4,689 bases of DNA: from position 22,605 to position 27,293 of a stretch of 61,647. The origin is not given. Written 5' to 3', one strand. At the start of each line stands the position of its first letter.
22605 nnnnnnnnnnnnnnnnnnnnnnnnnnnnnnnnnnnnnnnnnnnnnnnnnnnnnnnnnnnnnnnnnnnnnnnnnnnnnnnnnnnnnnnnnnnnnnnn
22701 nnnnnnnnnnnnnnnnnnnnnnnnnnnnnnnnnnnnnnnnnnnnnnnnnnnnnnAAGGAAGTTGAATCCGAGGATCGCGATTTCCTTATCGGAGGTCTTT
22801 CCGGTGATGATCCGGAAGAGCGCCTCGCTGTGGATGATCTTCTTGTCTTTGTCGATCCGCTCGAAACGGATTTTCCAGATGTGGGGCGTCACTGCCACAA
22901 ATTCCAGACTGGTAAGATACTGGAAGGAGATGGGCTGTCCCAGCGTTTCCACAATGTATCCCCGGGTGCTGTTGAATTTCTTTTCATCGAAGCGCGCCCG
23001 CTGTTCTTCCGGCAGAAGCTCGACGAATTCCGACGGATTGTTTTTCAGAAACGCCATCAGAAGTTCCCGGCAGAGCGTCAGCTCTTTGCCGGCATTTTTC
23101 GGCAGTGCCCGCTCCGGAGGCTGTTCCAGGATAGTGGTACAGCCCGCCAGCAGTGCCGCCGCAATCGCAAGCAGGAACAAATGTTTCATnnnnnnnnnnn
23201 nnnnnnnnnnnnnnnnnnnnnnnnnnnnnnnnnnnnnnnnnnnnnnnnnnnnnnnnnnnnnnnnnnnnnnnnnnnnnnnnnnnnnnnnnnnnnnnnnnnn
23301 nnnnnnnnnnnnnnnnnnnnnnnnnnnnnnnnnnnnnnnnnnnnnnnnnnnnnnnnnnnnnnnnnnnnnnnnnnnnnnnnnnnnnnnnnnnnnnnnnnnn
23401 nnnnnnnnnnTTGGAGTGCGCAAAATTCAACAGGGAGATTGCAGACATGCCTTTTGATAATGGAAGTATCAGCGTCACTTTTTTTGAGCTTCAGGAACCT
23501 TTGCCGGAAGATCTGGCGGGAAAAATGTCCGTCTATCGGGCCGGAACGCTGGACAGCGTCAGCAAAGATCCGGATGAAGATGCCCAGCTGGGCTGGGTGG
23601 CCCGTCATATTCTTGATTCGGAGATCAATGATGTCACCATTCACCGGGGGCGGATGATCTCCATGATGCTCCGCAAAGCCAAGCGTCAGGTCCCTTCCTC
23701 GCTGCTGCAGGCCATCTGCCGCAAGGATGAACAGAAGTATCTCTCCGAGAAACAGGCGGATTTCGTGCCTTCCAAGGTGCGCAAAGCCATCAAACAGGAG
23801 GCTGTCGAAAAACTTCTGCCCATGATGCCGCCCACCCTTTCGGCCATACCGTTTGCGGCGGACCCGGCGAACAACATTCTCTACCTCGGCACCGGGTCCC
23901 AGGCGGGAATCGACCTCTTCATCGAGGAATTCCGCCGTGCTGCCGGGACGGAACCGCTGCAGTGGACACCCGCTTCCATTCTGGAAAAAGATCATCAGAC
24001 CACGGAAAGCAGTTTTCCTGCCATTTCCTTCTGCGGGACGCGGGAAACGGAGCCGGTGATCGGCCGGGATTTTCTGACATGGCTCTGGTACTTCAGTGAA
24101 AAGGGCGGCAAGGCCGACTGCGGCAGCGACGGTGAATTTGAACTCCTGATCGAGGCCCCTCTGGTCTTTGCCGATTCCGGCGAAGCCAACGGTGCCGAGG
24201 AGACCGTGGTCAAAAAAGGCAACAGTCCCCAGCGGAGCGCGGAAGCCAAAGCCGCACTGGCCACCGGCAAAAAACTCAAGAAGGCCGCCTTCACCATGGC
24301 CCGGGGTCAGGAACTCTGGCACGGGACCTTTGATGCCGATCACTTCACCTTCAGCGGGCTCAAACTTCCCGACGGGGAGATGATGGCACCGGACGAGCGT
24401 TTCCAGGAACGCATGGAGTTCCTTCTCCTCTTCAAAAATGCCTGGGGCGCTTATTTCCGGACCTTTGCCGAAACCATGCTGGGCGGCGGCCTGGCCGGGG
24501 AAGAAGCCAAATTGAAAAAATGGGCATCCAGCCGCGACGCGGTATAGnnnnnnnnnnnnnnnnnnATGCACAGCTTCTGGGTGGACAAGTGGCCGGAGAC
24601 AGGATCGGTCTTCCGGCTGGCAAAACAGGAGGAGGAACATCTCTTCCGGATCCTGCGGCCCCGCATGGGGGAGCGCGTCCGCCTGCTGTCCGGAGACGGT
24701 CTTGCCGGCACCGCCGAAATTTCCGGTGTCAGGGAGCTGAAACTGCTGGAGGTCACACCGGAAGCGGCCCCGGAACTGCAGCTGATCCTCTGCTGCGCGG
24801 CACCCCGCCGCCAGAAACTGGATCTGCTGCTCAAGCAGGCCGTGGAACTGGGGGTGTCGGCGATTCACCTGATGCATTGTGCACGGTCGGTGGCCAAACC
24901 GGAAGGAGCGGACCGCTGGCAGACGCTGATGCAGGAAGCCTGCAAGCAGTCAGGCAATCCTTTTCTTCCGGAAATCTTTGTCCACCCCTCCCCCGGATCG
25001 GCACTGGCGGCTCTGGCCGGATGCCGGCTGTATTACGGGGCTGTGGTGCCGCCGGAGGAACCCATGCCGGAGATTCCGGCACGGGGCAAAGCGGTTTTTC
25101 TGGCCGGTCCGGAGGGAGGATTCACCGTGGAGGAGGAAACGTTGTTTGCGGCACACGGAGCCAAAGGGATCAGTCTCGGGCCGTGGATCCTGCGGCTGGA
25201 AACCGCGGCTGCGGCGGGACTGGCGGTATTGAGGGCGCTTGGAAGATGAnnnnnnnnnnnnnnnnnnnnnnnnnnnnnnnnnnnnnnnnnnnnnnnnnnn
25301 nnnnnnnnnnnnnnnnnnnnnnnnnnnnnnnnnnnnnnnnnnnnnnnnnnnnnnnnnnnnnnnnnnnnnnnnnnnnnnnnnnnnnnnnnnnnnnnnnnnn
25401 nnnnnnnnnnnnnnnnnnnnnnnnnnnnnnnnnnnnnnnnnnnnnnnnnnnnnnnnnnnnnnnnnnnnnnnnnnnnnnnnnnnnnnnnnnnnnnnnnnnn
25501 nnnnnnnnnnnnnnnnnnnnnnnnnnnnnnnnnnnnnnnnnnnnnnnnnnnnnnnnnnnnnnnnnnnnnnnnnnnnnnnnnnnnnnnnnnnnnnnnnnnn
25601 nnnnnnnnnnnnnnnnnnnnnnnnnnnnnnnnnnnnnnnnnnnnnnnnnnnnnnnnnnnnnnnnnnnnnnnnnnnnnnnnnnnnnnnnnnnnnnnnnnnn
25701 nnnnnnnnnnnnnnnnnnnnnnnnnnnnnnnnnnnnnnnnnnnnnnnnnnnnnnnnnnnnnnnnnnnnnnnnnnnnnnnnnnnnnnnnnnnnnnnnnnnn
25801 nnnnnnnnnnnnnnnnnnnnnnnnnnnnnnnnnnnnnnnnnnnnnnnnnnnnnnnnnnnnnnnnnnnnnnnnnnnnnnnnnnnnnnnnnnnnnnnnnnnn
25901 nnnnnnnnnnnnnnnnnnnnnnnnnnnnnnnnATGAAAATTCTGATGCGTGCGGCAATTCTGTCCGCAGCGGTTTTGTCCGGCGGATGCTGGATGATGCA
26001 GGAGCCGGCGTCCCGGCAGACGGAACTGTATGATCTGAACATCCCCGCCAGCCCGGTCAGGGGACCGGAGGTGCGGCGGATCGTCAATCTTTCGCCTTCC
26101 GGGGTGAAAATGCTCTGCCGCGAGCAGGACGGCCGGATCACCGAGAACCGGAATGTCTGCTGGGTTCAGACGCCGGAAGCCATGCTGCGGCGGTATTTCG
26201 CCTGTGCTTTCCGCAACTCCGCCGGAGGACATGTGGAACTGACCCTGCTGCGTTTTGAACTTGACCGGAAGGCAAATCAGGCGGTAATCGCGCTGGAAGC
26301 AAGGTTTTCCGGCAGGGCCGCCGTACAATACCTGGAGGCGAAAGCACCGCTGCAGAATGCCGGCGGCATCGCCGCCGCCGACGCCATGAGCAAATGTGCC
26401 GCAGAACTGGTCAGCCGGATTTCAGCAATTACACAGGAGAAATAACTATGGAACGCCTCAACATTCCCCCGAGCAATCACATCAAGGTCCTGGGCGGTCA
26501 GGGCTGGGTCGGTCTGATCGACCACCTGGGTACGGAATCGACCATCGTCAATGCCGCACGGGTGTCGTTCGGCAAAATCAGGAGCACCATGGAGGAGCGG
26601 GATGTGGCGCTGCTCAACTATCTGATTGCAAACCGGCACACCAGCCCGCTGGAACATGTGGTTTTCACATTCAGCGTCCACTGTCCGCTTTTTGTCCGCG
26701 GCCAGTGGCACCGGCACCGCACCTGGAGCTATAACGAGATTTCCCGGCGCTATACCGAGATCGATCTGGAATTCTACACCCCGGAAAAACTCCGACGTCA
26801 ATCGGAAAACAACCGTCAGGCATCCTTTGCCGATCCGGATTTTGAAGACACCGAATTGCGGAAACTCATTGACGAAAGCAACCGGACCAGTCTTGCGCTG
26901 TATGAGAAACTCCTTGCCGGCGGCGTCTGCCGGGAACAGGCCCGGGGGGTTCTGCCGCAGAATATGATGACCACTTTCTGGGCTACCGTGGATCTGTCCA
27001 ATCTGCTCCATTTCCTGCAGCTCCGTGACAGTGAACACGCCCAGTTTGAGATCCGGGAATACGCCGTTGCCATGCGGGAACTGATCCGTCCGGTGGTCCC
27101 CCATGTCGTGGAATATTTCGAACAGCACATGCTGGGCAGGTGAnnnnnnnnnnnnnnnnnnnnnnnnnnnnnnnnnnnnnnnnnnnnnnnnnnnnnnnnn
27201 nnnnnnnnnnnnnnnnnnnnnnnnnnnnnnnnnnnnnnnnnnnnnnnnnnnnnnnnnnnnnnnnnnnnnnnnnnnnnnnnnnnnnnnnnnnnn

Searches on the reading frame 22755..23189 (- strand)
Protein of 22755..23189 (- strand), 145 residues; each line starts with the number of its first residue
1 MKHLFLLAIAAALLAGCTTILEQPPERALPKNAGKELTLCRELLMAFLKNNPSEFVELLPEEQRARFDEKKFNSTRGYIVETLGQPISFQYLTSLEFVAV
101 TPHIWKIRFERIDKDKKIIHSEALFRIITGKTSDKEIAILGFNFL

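Call 51: search_solved_structures(query=A3, max_evalue=10, show_alignments=1)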
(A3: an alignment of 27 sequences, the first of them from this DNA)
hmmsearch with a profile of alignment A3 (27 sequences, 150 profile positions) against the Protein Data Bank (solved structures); distinct sequences matched with E-value up to 10: 2.
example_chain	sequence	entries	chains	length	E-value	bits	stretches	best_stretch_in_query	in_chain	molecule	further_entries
5trv_A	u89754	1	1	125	0.29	14.3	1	37-81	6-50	denovo NTF2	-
6dex_A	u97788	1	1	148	1.8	11.8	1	44-74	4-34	Suppressor of hydroxyurea sensitivity protein 1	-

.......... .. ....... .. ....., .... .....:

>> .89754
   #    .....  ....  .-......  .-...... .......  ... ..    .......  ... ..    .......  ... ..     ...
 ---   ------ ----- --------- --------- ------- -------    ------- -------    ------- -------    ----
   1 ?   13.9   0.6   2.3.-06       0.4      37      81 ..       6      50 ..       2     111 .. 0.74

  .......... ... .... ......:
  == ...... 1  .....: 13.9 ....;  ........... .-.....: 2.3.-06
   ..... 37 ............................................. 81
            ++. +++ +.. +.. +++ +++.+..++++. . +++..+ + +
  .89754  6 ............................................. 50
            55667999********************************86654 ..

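Call 52: search_protein_families(library=pfam, alignment_id=A3, max_evalue=1)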
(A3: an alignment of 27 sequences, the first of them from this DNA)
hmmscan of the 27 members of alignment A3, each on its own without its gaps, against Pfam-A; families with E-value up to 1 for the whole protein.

A. member 1, seq(145 aa): 1 family
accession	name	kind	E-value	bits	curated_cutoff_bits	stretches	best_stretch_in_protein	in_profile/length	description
PF08139.17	LPAM_1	-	0.029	15.3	20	1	1-17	1-17/18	Prokaryotic membrane lipoprotein lipid attachment site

B. families by the number of members that match (of 27 scanned): 17 families
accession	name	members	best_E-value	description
PF13026.12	DUF3887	3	0.0043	Protein of unknown function (DUF3887)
PF08139.17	LPAM_1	2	0.029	Prokaryotic membrane lipoprotein lipid attachment site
PF22278.2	DUF6958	2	0.031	Family of unknown function (DUF6958)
PF14559.12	TPR_19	1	0.0087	Tetratricopeptide repeat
PF12948.12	MSP7_C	1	0.015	MSP7-like protein C-terminal domain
PF21491.2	MIMI_R596-like_C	1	0.017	Mimivirus sulfhydryl oxidase R596-like, C-terminal domain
PF20101.4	DUF6491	1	0.018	Family of unknown function (DUF6491)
PF16156.12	DUF4864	1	0.028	Domain of unknown function (DUF4864)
PF14534.12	DUF4440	1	0.053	Domain of unknown function (DUF4440)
PF15296.11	Codanin-1_C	1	0.075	Codanin-1 C-terminus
PF15079.11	Tsc35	1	0.079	Testis-specific protein 35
PF08308.17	PEGA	1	0.096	PEGA domain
PF05288.16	Pox_A3L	1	0.11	Poxvirus A3L Protein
PF14853.12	Fis1_TPR_C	1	0.16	Fis1 C-terminal tetratricopeptide repeat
PF04961.17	FTCD_C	1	0.2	Formiminotransferase-cyclodeaminase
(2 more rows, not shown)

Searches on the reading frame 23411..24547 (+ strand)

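Call 20: search_protein_families(library=pfam, proteins=[window:23411-24547:+], max_evalue=0.01)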
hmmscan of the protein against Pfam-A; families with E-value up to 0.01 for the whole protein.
window:23411-24547:+ (378 aa): 1 family
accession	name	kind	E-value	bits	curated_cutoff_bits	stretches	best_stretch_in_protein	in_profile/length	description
PF04381.17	RdgC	-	1.4e-08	34.8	25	1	55-184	37-162/298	Putative exonuclease, RdgC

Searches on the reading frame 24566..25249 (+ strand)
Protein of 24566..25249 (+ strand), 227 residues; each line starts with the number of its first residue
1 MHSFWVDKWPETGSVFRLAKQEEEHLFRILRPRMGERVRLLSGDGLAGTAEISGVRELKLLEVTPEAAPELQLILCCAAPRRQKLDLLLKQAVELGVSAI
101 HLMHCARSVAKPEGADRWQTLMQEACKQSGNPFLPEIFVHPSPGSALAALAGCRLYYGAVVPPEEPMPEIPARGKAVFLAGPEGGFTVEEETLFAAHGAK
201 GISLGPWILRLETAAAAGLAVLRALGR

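Call 22: search_protein_families(library=pfam, proteins=[window:24566-25249:+], max_evalue=0.01)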
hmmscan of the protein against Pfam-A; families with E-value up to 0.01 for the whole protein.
window:24566-25249:+ (227 aa): 2 families
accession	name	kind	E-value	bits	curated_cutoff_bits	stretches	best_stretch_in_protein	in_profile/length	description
PF04452.19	Methyltrans_RNA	-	8.5e-35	120.2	23.9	1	70-222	4-164/165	RNA methyltransferase domain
PF20260.4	PUA_4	-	4.2e-05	24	23.9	1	25-62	8-44/48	RNA methyltransferase PUA domain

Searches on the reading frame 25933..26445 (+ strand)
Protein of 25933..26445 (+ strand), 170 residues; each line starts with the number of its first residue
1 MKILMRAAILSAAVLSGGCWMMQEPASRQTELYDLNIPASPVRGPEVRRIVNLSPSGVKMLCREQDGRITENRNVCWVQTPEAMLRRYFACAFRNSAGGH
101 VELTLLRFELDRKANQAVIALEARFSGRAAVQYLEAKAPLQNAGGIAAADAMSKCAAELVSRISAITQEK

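Call 22: search_protein_families(library=pfam, proteins=[window:25933-26445:+], max_evalue=0.01)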
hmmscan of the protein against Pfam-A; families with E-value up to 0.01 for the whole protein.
window:25933-26445:+ (170 aa): 1 family
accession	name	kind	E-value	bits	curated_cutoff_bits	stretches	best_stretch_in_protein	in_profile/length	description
PF03886.18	ABC_trans_aux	-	0.0073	16.3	26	0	100-163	93-160/161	ABC-type transport auxiliary lipoprotein component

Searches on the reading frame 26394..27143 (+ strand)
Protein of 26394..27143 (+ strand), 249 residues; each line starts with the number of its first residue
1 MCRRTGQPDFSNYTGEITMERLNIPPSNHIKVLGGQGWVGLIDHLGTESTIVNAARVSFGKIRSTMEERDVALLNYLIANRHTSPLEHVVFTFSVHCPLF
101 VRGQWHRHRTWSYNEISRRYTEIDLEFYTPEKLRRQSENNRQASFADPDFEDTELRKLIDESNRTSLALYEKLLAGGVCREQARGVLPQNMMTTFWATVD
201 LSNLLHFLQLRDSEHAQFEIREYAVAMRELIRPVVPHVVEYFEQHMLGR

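Call 22: search_protein_families(library=pfam, proteins=[window:26394-27143:+], max_evalue=0.01)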
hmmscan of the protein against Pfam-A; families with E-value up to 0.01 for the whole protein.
window:26394-27143:+ (249 aa): 1 family
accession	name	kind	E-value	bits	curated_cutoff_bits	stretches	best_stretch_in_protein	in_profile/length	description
PF02511.20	Thy1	-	1.5e-53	181.9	24.8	1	41-237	2-191/191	Thymidylate synthase complementing protein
